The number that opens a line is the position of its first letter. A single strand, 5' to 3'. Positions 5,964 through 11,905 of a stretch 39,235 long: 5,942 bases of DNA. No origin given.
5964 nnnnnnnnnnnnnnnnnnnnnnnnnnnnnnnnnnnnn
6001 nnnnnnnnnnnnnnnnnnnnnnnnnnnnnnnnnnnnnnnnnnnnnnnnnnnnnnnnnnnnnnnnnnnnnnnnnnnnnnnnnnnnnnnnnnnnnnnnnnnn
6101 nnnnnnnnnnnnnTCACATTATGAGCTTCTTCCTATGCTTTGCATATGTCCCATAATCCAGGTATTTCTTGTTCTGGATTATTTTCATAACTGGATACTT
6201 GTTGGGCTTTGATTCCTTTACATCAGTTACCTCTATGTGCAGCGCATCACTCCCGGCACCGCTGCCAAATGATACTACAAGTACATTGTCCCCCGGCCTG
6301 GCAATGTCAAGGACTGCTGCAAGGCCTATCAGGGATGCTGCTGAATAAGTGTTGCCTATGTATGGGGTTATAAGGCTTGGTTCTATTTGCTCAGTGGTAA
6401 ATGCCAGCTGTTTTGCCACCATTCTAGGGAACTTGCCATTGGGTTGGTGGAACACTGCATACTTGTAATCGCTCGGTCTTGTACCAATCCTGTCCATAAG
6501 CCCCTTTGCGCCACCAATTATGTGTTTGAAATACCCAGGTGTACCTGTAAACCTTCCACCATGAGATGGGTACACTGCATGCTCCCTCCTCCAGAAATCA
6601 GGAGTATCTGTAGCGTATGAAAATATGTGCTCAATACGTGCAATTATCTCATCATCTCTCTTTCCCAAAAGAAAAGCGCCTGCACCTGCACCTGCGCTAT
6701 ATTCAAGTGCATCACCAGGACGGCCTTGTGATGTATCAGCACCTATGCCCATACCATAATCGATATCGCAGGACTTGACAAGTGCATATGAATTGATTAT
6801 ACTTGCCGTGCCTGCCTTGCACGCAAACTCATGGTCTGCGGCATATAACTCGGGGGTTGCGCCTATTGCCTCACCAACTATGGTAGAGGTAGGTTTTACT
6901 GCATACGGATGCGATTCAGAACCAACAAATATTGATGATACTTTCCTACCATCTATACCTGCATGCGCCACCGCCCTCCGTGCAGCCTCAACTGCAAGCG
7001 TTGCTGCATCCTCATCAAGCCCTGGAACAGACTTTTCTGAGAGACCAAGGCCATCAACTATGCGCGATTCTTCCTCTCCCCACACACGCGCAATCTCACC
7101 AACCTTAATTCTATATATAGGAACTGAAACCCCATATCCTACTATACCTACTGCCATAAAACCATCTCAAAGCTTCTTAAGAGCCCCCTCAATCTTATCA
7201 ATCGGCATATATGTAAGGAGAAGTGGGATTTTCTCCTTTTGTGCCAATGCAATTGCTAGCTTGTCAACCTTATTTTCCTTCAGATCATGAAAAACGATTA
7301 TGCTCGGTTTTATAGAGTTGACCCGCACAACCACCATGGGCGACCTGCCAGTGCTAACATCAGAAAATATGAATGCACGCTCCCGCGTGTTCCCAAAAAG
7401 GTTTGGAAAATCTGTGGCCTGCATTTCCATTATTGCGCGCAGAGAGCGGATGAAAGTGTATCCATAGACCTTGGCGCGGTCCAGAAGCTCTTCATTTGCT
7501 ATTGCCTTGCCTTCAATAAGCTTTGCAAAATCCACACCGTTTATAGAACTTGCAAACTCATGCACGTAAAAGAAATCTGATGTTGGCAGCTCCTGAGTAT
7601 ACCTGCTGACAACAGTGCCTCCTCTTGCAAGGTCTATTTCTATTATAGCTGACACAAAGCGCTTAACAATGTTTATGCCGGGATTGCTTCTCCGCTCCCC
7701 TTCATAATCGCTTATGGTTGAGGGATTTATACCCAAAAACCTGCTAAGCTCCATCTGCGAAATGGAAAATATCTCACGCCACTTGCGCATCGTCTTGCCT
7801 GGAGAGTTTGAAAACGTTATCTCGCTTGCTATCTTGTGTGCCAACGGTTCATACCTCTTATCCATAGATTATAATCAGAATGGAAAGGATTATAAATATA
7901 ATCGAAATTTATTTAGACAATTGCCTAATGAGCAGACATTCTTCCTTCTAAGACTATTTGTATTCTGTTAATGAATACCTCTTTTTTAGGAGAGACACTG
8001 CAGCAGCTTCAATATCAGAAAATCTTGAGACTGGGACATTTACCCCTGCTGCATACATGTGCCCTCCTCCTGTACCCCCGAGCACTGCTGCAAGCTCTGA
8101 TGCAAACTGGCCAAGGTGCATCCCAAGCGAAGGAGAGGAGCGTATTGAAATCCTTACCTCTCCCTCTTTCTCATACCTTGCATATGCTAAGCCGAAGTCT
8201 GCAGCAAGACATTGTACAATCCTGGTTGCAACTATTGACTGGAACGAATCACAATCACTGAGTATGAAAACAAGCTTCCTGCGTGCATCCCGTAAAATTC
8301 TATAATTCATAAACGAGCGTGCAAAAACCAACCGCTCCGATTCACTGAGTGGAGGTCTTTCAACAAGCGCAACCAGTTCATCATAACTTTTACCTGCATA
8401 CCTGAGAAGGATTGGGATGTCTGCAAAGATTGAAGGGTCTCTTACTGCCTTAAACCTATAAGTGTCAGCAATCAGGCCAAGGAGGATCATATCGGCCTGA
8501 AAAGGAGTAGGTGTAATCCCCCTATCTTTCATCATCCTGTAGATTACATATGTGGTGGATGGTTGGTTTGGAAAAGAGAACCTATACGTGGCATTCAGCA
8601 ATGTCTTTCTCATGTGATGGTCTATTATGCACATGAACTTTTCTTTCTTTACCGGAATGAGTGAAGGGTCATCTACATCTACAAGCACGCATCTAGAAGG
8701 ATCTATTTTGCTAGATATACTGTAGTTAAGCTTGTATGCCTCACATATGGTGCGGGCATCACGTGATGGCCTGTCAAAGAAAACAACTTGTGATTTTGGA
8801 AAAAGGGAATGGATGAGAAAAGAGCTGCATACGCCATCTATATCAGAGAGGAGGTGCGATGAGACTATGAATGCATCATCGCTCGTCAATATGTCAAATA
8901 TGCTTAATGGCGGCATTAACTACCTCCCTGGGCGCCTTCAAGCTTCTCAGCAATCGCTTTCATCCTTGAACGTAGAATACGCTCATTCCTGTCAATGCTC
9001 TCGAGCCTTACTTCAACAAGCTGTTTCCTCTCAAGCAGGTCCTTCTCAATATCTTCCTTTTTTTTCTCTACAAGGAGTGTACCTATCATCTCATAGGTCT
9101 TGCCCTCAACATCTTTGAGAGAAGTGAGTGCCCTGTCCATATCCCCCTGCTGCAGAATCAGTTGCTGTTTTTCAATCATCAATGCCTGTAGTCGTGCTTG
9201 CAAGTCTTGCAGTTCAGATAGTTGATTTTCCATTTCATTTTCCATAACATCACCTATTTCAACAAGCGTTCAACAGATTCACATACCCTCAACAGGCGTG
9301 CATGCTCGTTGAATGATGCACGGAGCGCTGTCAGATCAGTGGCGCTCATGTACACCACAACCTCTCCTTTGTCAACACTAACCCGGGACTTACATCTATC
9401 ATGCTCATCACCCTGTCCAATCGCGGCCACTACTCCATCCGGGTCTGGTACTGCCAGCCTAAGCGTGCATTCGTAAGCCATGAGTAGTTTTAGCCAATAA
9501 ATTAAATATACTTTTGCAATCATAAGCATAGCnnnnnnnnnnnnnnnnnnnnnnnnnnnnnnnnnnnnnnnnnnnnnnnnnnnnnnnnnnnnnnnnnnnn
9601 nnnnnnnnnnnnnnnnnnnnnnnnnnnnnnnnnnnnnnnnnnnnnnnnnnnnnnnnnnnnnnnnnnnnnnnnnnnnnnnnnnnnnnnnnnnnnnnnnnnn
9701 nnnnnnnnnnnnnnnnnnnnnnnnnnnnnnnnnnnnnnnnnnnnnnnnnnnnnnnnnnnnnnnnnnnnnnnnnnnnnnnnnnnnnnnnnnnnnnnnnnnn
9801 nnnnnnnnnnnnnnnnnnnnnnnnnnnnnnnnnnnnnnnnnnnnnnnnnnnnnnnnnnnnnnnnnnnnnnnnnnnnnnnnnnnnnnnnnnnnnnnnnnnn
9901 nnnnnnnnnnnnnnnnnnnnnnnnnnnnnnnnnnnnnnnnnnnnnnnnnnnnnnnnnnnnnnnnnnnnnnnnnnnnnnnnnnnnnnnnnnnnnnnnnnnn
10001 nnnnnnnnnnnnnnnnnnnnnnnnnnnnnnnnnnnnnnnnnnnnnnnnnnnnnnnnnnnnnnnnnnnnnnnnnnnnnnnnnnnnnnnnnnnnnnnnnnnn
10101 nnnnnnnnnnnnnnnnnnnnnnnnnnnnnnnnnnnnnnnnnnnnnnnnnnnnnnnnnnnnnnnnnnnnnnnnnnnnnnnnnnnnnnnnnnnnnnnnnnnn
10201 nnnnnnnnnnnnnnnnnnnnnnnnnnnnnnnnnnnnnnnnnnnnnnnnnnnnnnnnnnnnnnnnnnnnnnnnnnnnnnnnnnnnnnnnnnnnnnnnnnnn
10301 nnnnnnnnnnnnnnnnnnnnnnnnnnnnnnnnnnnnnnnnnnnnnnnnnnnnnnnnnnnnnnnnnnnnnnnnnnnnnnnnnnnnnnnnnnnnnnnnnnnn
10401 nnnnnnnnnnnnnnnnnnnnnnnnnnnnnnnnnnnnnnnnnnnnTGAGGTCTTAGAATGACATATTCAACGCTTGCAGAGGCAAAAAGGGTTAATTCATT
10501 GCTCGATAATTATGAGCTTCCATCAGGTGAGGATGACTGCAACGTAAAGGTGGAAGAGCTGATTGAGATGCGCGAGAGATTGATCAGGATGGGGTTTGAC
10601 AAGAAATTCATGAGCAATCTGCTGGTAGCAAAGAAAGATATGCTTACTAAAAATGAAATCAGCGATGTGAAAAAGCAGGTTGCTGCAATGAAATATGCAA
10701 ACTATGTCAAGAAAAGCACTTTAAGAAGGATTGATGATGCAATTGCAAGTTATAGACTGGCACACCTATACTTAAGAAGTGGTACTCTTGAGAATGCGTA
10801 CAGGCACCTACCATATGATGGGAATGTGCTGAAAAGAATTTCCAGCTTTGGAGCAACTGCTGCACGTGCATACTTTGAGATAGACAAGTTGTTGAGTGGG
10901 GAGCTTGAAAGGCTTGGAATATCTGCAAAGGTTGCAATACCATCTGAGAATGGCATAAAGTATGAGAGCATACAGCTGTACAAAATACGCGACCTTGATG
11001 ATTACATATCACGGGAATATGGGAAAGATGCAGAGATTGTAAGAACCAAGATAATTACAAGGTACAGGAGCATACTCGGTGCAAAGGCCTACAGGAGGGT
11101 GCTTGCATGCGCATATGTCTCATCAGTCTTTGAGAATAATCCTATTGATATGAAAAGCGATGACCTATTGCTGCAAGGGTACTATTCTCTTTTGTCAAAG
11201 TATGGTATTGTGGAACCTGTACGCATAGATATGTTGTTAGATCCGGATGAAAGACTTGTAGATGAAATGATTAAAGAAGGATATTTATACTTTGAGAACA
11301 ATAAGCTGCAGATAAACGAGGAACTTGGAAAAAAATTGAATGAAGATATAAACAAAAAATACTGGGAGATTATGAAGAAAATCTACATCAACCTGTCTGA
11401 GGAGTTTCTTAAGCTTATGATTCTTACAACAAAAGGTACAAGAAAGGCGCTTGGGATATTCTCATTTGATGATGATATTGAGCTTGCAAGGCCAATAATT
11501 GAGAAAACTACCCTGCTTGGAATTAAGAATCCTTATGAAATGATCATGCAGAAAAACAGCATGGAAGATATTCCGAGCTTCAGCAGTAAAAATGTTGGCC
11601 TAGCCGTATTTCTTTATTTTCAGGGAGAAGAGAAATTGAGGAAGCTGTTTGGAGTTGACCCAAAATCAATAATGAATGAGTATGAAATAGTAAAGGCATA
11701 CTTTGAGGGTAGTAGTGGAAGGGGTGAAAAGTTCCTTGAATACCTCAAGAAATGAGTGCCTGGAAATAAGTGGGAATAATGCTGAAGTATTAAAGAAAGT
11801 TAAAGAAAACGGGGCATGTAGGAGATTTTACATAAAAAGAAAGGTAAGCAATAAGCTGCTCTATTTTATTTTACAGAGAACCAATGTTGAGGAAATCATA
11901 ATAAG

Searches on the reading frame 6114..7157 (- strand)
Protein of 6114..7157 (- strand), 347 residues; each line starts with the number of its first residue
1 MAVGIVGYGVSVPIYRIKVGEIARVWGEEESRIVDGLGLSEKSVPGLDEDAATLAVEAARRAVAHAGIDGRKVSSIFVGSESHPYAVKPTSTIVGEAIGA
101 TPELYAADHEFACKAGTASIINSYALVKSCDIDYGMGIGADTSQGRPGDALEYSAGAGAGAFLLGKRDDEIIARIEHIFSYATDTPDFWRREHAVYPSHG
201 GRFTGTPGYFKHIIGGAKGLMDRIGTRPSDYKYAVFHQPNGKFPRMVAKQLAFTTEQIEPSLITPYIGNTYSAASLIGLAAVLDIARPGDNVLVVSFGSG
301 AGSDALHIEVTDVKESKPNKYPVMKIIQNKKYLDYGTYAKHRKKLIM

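Call 35: search_protein_families(library=pfam, proteins=[window:6114-7157:-], max_evalue=0.0001)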
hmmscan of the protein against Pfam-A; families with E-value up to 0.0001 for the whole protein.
window:6114-7157:- (347 aa): 2 families
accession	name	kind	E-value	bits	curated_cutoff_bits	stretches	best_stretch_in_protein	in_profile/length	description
PF08541.16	ACP_syn_III_C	-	7.3e-11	42.5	26.6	1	222-308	2-88/90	3-Oxoacyl-[acyl-carrier-protein (ACP)] synthase III C terminal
PF01154.23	HMG_CoA_synt_N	-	3.7e-05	24.1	25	1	3-165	5-170/174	Hydroxymethylglutaryl-coenzyme A synthase N terminal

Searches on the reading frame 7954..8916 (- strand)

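Call 35: search_protein_families(library=pfam, proteins=[window:7954-8916:-], max_evalue=0.0001)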
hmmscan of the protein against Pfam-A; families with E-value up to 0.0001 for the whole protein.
window:7954-8916:- (320 aa): 2 families
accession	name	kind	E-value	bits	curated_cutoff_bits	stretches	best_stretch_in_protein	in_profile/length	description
PF01368.27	DHH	-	1.2e-10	42.2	28.1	1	17-147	3-124/125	DHH family, N-terminal domain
PF02272.25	DHHA1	-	6.6e-09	36.6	25.9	1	244-311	35-101/102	DHHA1 domain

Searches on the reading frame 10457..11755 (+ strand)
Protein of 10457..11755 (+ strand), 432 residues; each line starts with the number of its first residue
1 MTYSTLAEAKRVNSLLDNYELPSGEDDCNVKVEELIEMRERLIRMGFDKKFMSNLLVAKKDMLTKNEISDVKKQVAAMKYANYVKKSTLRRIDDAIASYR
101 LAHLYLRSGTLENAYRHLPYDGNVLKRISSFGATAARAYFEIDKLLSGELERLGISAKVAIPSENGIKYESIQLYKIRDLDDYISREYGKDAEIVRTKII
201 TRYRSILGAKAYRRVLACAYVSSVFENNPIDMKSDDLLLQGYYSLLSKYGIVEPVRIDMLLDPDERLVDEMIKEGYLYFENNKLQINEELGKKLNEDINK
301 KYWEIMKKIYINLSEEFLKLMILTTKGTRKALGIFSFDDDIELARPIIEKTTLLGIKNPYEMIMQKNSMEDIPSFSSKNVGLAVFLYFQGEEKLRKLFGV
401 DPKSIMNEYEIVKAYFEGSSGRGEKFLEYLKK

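Call 35: search_protein_families(library=pfam, proteins=[window:10457-11755:+], max_evalue=0.0001)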
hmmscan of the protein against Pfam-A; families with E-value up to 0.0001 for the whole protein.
window:10457-11755:+ (432 aa): 1 family
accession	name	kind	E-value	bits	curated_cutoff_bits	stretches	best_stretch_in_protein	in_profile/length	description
PF04409.17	DUF530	-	7e-09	35.1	27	1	116-318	170-379/521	Protein of unknown function (DUF530)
